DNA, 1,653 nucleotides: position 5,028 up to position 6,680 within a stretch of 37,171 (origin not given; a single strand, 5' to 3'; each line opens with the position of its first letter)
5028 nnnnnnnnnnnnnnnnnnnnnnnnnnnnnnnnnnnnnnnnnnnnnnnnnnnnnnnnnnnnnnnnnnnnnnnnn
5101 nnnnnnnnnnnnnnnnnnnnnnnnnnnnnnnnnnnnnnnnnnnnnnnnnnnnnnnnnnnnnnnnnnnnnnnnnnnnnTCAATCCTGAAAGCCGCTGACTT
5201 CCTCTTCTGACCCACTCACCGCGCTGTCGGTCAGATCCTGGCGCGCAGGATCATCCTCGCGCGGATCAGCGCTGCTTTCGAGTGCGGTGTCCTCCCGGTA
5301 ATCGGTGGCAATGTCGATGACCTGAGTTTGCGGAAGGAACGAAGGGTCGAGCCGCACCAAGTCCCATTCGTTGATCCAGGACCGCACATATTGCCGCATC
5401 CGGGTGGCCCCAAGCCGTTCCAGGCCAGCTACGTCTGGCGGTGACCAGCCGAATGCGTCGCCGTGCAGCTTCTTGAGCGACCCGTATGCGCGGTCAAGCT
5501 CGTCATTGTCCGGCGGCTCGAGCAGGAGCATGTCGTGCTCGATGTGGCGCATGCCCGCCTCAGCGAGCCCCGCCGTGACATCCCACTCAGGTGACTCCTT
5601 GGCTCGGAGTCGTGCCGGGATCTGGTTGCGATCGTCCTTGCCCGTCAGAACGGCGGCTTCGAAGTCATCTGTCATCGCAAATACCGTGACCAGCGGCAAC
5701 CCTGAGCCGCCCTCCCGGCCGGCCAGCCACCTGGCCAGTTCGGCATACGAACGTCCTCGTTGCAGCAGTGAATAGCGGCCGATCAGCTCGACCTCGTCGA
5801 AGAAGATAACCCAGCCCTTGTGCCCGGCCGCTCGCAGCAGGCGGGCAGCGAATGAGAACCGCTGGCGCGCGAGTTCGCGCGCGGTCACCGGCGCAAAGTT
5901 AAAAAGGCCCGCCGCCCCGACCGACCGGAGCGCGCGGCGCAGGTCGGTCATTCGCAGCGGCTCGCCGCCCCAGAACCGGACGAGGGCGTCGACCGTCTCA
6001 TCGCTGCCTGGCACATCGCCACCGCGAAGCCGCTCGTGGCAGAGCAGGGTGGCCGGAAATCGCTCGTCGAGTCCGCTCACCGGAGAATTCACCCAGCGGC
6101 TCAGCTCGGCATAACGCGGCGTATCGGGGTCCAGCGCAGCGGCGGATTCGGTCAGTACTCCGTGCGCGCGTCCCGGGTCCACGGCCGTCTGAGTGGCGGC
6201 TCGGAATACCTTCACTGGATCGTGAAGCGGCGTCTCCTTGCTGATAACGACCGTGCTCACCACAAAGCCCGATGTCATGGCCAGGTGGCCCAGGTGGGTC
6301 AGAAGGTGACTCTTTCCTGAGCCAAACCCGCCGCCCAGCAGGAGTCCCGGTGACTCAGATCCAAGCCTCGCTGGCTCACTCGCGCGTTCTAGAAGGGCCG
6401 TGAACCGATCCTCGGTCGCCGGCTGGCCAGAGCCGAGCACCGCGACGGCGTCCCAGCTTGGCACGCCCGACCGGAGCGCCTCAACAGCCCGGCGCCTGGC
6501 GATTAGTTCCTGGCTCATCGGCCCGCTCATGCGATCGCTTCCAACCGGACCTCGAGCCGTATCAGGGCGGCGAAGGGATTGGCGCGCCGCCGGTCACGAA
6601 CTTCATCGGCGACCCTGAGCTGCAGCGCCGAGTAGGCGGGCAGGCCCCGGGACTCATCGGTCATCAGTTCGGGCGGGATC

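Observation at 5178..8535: Three-gene, translationally coupled cassette built around an orphan BrxD/DUF2791-like P-loop ATPase: candidate undescribed conflict/defence module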

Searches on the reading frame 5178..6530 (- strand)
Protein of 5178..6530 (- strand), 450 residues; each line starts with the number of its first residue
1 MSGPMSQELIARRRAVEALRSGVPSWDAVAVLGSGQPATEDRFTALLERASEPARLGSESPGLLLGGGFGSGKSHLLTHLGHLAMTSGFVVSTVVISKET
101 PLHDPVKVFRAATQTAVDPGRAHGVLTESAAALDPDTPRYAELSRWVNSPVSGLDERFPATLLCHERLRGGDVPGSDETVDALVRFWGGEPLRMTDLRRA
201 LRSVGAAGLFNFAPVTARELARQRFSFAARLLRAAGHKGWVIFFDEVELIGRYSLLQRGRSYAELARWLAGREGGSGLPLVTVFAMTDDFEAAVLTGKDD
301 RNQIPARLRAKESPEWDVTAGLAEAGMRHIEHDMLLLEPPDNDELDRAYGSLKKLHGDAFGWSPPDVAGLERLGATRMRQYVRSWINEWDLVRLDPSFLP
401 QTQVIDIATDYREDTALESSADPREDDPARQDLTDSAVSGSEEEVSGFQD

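Call 3: search_protein_families(library=pfam, proteins=[window:5178-6530:-], max_evalue=0.1)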
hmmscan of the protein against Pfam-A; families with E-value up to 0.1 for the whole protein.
window:5178-6530:- (450 aa): 4 families
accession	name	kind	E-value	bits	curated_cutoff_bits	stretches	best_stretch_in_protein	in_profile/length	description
PF10923.14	BrxC_BrxD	-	3.4e-15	56.3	22.2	2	64-112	53-105/414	BREX system ATP-binding protein BrxC/D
PF13191.12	AAA_16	-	6.3e-05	24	32.6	1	45-250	10-144/167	AAA ATPase domain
PF07728.20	AAA_5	-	0.0045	17.4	22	0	218-250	46-78/139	AAA domain (dynein-related subfamily)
PF10236.15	DAP3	-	0.026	14.2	23.1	1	63-94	26-57/311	Mitochondrial ribosomal death-associated protein 3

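Call 4: search_protein_families(library=padloc, proteins=[window:5178-6530:-], max_evalue=0.1)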
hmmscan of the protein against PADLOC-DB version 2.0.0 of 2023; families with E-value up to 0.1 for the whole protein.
window:5178-6530:- (450 aa): 4 families
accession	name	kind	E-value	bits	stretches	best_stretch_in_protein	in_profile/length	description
PDLC02494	BrxD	-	1.7e-13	48.5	1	11-290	8-290/440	BrxD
PDLC03959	SngB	-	0.00011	19.5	1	66-103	60-97/439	-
PDLC02488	BrxC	-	0.033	10.1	1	58-83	62-87/1240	BrxC-PglY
PDLC02479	BrxC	-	0.079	9.1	1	60-83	57-80/1172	BrxC-PglY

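Call 5: search_protein_families(library=ncbifam, proteins=[window:5178-6530:-], max_evalue=0.1)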
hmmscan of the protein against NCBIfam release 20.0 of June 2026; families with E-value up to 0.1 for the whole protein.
window:5178-6530:- (450 aa): 2 families
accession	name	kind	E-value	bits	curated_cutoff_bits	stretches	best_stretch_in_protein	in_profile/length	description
NF033438.1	BREX_BrxD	equivalog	4e-14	52.5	350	1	12-290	5-286/423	BREX system ATP-binding protein BrxD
NF033441.0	BREX_BrxC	hypoth_equivalog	0.072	11.3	400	1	40-83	42-85/1173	BREX system P-loop protein BrxC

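Call 8: find_encoding_contigs(protein=window:5178-6530:-, flank=10000, max_places=6)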
Protein window:5178-6530:- (450 aa): no gene with exactly this product is on record in the collection.

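Call 72: find_homologous_proteins(query=window:5178-6530:-, max_evalue=0.00001)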
Query window:5178-6530:- (450 aa): 3175 proteins with E <= 0.00001 among 8000 candidates; the best 120 are listed.
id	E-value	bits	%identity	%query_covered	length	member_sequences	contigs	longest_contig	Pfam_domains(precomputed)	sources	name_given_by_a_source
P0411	4.8e-294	993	99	100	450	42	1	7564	PF10923.15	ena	-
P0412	7.9e-267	903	90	100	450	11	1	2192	PF10923.15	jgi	jgi:hypothetical protein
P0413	9.7e-266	900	90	98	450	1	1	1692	PF10923.15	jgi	jgi:hypothetical protein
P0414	5.2e-245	831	85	98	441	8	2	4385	PF10923.15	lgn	-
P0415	1.3e-243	827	84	98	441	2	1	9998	PF10923.15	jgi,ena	jgi:hypothetical protein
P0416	8.8e-243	824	85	95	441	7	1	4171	PF10923.15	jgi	jgi:hypothetical protein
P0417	5.8e-242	821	83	99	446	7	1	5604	PF10923.15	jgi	jgi:hypothetical protein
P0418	3.6e-240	815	99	81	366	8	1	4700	PF10923.15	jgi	-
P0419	2.7e-239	813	80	100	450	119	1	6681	PF10923.15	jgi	jgi:hypothetical protein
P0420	1.7e-229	780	83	94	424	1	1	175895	PF10923.15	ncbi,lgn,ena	-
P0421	1.9e-226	770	81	93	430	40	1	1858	PF10923.15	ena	-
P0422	1.3e-224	764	81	93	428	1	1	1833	PF10923.15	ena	-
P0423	1.5e-224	764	81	93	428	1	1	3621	PF10923.15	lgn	-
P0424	6.5e-224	762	81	92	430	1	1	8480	PF10923.15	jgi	jgi:P-loop Domain of unknown function (DUF2791)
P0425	8.5e-224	761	80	94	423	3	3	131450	PF10923.15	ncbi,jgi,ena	jgi:hypothetical protein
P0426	3.8e-223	759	79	95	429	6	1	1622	PF10923.15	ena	-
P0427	3.9e-223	759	81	92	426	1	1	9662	PF10923.15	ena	-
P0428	1.6e-222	757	79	95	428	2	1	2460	PF10923.15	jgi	jgi:P-loop Domain of unknown function (DUF2791)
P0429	2.6e-222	757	80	93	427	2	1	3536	PF10923.15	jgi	jgi:bacteriophage exclusion system BrxC/D-like protein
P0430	1.9e-221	754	81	92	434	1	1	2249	PF10923.15,PF13191.13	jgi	jgi:bacteriophage exclusion system BrxC/D-like protein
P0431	1.9e-221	754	80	93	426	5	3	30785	PF10923.15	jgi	jgi:P-loop Domain of unknown function (DUF2791)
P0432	3.0e-221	753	79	95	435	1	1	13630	PF10923.15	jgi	jgi:hypothetical protein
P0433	6.7e-221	752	81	93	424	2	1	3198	PF10923.15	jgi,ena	-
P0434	6.7e-221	752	78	96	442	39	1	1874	PF10923.15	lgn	-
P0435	2.5e-220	750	78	95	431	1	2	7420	PF10923.15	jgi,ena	jgi:hypothetical protein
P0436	3.5e-220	750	79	93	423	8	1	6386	PF10923.15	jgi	jgi:P-loop Domain of unknown function (DUF2791)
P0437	8.2e-220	748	79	93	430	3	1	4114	PF10923.15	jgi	jgi:hypothetical protein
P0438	1.4e-219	748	76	95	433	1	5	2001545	PF10923.15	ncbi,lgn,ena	-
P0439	1.4e-219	748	77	94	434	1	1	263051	PF10923.15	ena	-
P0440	2.8e-219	747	79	93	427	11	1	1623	PF10923.15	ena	-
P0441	3.5e-219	746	79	95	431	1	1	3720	PF10923.15,PF13191.13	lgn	-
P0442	3.9e-219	746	80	93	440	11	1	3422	PF10923.15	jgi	-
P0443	6.0e-219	746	80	93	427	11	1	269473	PF10923.15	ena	-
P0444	6.5e-219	745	80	92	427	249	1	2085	PF10923.15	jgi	jgi:hypothetical protein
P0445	1.3e-218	744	80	93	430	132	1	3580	PF10923.15,PF13191.13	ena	-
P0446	1.5e-218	744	80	92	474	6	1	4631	PF10923.15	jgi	jgi:hypothetical protein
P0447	1.8e-218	744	78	93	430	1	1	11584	PF10923.15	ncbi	ncbi:MAG: BREX system ATP-binding domain-containing protein [Actinomycetota bacterium]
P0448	2.3e-218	744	78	94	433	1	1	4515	PF10923.15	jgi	jgi:hypothetical protein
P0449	5.2e-218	742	78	94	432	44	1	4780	PF10923.15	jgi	jgi:P-loop Domain of unknown function (DUF2791)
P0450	1.3e-217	741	77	94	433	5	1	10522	PF10923.15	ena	-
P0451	1.7e-217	741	76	94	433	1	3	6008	PF10923.15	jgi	jgi:hypothetical protein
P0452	4.2e-217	739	78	94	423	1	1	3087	PF10923.15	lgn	-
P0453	7.7e-217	739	78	94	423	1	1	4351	PF10923.15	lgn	-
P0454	1.2e-216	738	78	92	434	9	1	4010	PF10923.15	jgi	-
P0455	1.2e-216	738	77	94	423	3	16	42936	PF10923.15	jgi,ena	-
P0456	1.3e-216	738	78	94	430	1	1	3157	PF10923.15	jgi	jgi:hypothetical protein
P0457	1.7e-216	737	77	94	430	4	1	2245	PF10923.15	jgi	jgi:P-loop Domain of unknown function (DUF2791)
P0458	2.0e-216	737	78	94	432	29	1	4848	PF10923.15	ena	-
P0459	2.5e-216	737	77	94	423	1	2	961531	PF10923.15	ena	-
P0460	4.3e-216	736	79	92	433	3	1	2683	PF10923.15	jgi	jgi:hypothetical protein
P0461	5.1e-216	736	77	94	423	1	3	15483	PF10923.15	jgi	jgi:hypothetical protein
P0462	8.9e-216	735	78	92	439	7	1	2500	PF10923.15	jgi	jgi:hypothetical protein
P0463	1.3e-215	734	77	92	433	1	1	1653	PF10923.15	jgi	jgi:bacteriophage exclusion system BrxC/D-like protein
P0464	1.6e-215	734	77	94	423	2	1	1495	PF10923.15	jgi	jgi:hypothetical protein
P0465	1.8e-215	734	77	94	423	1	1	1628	PF10923.15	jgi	jgi:P-loop Domain of unknown function (DUF2791)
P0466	2.3e-215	734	77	94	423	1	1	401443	PF10923.15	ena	-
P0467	4.6e-215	733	77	94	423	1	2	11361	PF10923.15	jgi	jgi:hypothetical protein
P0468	4.7e-215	733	77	94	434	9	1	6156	PF10923.15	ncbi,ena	-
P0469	4.8e-215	733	77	94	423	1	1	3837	PF10923.15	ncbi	-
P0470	4.8e-215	733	77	94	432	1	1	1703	PF10923.15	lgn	-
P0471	5.7e-215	732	77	94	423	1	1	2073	PF10923.15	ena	-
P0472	1.2e-214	731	77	94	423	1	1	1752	PF10923.15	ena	-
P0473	5.9e-214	729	79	93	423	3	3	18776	PF10923.15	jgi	jgi:hypothetical protein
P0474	6.1e-214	729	76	94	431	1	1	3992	PF10923.15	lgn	-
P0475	1.2e-213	728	77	92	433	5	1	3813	PF10923.15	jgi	jgi:hypothetical protein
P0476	1.3e-213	728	78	94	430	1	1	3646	PF10923.15,PF13191.13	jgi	jgi:hypothetical protein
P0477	1.7e-213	728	76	95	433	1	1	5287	PF10923.15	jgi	jgi:hypothetical protein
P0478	1.7e-213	728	77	93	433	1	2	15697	PF10923.15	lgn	-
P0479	1.7e-213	728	77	93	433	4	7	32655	PF10923.15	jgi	jgi:hypothetical protein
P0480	1.7e-213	728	72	96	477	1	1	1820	PF10923.15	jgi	jgi:hypothetical protein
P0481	2.4e-213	727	76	93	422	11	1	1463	PF10923.15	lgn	-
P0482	4.6e-213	726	77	93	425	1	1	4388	PF10923.15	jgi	jgi:hypothetical protein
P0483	7.5e-213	725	78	93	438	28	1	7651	PF10923.15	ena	-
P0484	4.2e-212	723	77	92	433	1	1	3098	PF10923.15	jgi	jgi:hypothetical protein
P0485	4.5e-212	723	77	92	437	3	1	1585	PF10923.15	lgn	-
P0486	5.0e-212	723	76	92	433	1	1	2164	PF10923.15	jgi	-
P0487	2.0e-211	721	76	93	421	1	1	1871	PF10923.15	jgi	jgi:hypothetical protein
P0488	3.4e-211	720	76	93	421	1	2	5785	PF10923.15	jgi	jgi:hypothetical protein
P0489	1.2e-210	718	71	97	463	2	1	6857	PF10923.15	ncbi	ncbi:MAG: BREX system ATP-binding domain-containing protein [Streptosporangiaceae bacterium]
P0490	4.4e-210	716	75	93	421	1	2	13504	PF10923.15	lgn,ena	-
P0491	5.6e-210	716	75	93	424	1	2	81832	PF10923.15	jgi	jgi:hypothetical protein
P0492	5.9e-210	716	74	94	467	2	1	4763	PF10923.15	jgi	jgi:hypothetical protein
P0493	2.5e-209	714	75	93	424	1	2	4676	PF10923.15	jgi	-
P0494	2.7e-209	714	76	93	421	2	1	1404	PF10923.15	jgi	jgi:hypothetical protein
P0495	7.9e-209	712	75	93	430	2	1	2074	PF10923.15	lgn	-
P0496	8.4e-209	712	90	77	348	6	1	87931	PF10923.15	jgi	jgi:hypothetical protein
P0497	2.0e-208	711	74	94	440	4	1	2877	PF10923.15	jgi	jgi:P-loop Domain of unknown function (DUF2791)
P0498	2.2e-208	711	72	93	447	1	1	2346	PF10923.15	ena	-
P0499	4.5e-208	710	70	96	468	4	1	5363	PF10923.15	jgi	-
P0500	1.2e-207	708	74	93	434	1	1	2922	PF10923.15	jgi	jgi:P-loop Domain of unknown function (DUF2791)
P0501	1.4e-207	708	73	92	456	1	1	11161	PF10923.15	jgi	jgi:P-loop Domain of unknown function (DUF2791)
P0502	2.4e-207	707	76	92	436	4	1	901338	PF10923.15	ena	-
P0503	4.6e-207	706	74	92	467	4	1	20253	PF10923.15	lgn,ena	-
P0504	5.9e-207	706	75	93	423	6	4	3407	PF10923.15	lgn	-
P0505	8.6e-207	705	71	94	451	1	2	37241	PF10923.15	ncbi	-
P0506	1.8e-206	704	71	93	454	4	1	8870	PF10923.15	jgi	jgi:P-loop Domain of unknown function (DUF2791)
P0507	2.2e-206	704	72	95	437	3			PF10923.15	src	-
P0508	2.2e-206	704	75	93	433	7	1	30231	PF10923.15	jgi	-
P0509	2.5e-206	704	71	93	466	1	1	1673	PF10923.15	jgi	jgi:hypothetical protein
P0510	4.0e-206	703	74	94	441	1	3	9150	PF10923.15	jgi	jgi:hypothetical protein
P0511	1.5e-205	701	73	94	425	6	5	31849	PF10923.15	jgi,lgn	jgi:hypothetical protein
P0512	8.7e-205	699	71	93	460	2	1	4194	PF10923.15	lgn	-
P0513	8.9e-205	699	77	88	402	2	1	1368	PF10923.15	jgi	jgi:hypothetical protein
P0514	2.4e-203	694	71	94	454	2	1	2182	PF10923.15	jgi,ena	jgi:RimJ/RimL family protein N-acetyltransferase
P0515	6.4e-203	693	73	93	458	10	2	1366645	PF10923.15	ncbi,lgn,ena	-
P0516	8.1e-203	692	70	93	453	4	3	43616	PF10923.15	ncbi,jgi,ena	jgi:hypothetical protein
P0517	9.1e-203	692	68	96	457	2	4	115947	PF10923.15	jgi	jgi:hypothetical protein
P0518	1.4e-202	692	70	92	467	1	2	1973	PF10923.15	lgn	-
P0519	2.1e-202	691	72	95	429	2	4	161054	PF10923.15,PF13191.13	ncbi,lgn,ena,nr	ncbi:MAG TPA: BREX system ATP-binding domain-containing protein [Mycobacteriales bacterium]|nr:BREX 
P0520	2.4e-202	691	81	84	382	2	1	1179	PF10923.15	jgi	jgi:hypothetical protein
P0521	3.7e-202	690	73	93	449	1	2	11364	PF10923.15,PF13191.13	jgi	jgi:hypothetical protein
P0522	1.8e-201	688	71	92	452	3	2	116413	PF10923.15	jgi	jgi:hypothetical protein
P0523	6.7e-201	686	73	96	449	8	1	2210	PF10923.15,PF13191.13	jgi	jgi:hypothetical protein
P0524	1.2e-199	682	74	94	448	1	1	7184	PF10923.15,PF13191.13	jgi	jgi:hypothetical protein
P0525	2.5e-198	678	85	78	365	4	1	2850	PF10923.15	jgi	jgi:hypothetical protein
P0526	1.4e-196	672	71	95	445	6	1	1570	PF10923.15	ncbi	-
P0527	2.9e-196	671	69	98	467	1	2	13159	PF10923.15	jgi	jgi:hypothetical protein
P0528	3.8e-196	670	69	93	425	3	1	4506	PF10923.15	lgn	-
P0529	6.1e-196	670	72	93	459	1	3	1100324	PF10923.15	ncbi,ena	-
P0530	2.9e-195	667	70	92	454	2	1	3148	PF10923.15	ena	-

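Call 84: predict_structure(alignment_id=A6)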
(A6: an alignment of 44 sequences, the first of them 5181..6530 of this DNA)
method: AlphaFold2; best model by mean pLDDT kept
length: 450 residues; sequences in the alignment: 44
mean_pLDDT: 74.9   pTM: 0.74
mean pLDDT of the five models: 74.9, 73.5, 65.2, 61.7, 60.3
residues with pLDDT >= 90: 107; 70-90: 191; 50-70: 96; < 50: 56
segments of 3 or more residues with pLDDT < 50: 1-3, 370-372, 403-450
pLDDT, mean of each block of 10 residues (from residue 1): 61 69 62 77 89 60 77 77 89 85 89 79 77 88 92 92 89 81 91 91 91 89 92 92 74 78 87 66 80 66 87 88 90 81 72 79 64 54 65 70 41 39 37 35 36
secondary structure, 60 per line:
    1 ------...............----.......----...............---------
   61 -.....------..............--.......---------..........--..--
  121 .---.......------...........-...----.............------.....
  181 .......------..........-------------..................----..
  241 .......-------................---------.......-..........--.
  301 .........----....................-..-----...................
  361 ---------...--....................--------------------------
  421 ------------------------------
elements in order: H7-21 H26-32 H37-51 E62-66 H73-86 E89-95 H105-114 H125-131 H138-148 H157-169 H176-187 H194-203 H217-234 E239-247 H255-270 E280-286 H288-297 H300-309 H314-333 H342-360 H375-394

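Call 86: search_solved_structures(query=A5, max_evalue=0.1)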
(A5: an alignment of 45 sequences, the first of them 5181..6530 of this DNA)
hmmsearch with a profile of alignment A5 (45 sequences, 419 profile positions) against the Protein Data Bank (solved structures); distinct sequences matched with E-value up to 0.1: 4.
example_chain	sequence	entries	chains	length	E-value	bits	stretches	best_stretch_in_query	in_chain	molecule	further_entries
9zdx_C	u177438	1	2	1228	0.011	18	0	30-76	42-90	BREX system P-loop protein BrxC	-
9zll_A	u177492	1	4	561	0.05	15.7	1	30-76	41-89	Putative conjugative transfer protein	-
9zn5_A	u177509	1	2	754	0.076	15.1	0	30-76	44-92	BrxC-BrxB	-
9fi8_HA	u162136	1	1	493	0.09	14.9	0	31-84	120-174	Small ribosomal subunit protein mS29,mS29(DAP3)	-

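Call 87: fold_search(model_id=the predicted structure, library=pdb)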
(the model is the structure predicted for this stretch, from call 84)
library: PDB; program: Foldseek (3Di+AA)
matches with E <= 10: 426; with E <= 0.001: 0
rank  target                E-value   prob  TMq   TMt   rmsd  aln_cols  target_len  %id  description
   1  8fnu_A                1.4e-02  1.00  0.28  0.17  11.3       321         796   13  Structure of RdrA from Streptococcus suis RADAR defense system (released 2023-02-01)
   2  9zll_B                1.5e-02  0.99  0.35  0.31  11.6       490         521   12  Complex of N-terminal BrxC walker B, BrxB, and N-termianl PglZ from the Acinetobacter BREX system (released 2026-04-08)
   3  8ftm_A                2.6e-02  0.47  0.17  0.12  21.5       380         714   12  Setx-ssRNA-ADP-SO4 complex (released 2023-10-25)
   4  9zll_D                3.5e-02  0.92  0.28  0.24  14.3       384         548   12  Complex of N-terminal BrxC walker B, BrxB, and N-termianl PglZ from the Acinetobacter BREX system (released 2026-04-08)
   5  8hr8_C                3.8e-02  0.98  0.34  0.21  12.2       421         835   10  Structure of heptameric RdrA ring (released 2023-02-01)
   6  8hra_B                4.3e-02  0.97  0.33  0.20  13.5       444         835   10  Structure of heptameric RdrA ring in RNA-loading state (released 2023-02-01)
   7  8hr8_F                4.9e-02  0.99  0.32  0.19   9.3       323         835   12  Structure of heptameric RdrA ring (released 2023-02-01)
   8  8hra_E                5.6e-02  0.98  0.30  0.18  12.1       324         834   12  Structure of heptameric RdrA ring in RNA-loading state (released 2023-02-01)
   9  8hr8_E                7.7e-02  0.98  0.32  0.19   9.0       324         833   12  Structure of heptameric RdrA ring (released 2023-02-01)
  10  8e7v_F                1.1e-01  0.80  0.28  0.35  14.8       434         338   12  Cryo-EM structure of substrate-free DNClpX.ClpP from singly capped particles (released 2023-11-08)
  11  6e11_1                1.6e-01  0.87  0.22  0.15  11.6       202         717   13  PTEX Core Complex in the Resetting (Compact) State (released 2018-08-22)
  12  9rai_f                1.8e-01  0.44  0.18  0.12  19.4       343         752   12  Structure of the S.aureus MecA/ClpC/ClpP degradation system (released 2025-09-10)
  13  3hte_F                2.7e-01  0.54  0.21  0.30  16.0       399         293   12  Crystal structure of nucleotide-free hexameric ClpX (released 2009-11-24)
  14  4i63_A                2.7e-01  0.41  0.21  0.28  15.9       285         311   12  Crystal Structure of E-R ClpX Hexamer (released 2013-05-15)
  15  7jk2_C                2.7e-01  0.20  0.18  0.14  19.8       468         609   11  Structure of Drosophila ORC bound to poly(dA/dT) DNA and Cdc6 (conformation 1) (released 2020-09-09)
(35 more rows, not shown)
